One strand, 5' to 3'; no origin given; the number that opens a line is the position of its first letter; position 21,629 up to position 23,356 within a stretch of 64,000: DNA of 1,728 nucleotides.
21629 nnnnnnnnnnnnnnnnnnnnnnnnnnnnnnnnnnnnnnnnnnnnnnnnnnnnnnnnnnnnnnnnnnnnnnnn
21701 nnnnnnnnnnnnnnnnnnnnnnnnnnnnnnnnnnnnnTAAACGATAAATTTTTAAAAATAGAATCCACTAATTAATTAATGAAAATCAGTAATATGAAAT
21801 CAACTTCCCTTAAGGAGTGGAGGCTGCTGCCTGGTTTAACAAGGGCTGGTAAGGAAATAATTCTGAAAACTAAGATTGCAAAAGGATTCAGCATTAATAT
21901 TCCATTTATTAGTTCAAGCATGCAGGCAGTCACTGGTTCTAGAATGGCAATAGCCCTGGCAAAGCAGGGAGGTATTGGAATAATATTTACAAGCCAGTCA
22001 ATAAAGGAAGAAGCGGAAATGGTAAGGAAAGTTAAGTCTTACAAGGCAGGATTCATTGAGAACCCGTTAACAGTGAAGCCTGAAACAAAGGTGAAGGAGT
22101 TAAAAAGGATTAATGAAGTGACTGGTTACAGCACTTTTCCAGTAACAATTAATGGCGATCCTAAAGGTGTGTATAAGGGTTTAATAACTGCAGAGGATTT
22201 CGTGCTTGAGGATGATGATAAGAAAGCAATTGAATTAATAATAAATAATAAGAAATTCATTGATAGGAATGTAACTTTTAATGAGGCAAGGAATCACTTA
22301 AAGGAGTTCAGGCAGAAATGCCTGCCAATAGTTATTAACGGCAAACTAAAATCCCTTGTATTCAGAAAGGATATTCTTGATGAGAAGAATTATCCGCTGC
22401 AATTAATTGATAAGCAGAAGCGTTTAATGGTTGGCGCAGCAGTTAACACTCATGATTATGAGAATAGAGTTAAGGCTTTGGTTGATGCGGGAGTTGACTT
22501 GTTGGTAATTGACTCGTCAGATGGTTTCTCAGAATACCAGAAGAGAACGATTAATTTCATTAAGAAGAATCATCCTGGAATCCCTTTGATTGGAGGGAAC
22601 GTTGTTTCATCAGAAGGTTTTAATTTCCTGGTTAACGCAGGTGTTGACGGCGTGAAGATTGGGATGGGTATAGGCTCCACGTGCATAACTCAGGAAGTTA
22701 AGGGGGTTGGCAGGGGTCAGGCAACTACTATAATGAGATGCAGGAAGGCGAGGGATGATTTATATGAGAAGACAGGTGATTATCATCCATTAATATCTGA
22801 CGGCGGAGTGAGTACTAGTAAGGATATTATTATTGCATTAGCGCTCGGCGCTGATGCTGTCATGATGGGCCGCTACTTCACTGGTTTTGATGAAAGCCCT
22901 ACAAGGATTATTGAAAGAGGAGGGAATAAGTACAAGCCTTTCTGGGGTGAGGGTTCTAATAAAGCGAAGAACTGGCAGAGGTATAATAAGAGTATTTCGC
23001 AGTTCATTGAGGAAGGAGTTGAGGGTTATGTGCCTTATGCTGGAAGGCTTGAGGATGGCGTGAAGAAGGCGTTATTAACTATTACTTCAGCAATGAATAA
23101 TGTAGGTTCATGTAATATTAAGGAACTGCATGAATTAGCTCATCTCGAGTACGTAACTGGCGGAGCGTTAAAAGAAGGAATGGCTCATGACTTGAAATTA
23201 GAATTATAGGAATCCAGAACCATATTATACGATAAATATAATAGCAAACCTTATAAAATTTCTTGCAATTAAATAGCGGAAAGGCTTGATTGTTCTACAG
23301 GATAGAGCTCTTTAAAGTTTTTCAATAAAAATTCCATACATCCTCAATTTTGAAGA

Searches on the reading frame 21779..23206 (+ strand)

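Call 97: search_protein_families(library=pfam, proteins=[window:21779-23206:+], max_evalue=0.00001)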
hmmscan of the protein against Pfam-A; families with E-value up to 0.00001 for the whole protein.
window:21779-23206:+ (476 aa): 4 families
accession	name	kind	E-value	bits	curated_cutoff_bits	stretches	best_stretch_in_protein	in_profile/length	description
PF00478.31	IMPDH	-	9.1e-107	357.5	25.6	1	24-470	18-345/345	IMP dehydrogenase / GMP reductase domain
PF01070.24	FMN_dh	-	8e-10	38.7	24.9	1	329-367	267-305/350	FMN-dependent dehydrogenase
PF03060.21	NMO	-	1.5e-09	38.1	28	0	196-378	73-236/331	Nitronate monooxygenase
PF00571.33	CBS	-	1.8e-07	31.8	24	0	94-142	7-52/57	CBS domain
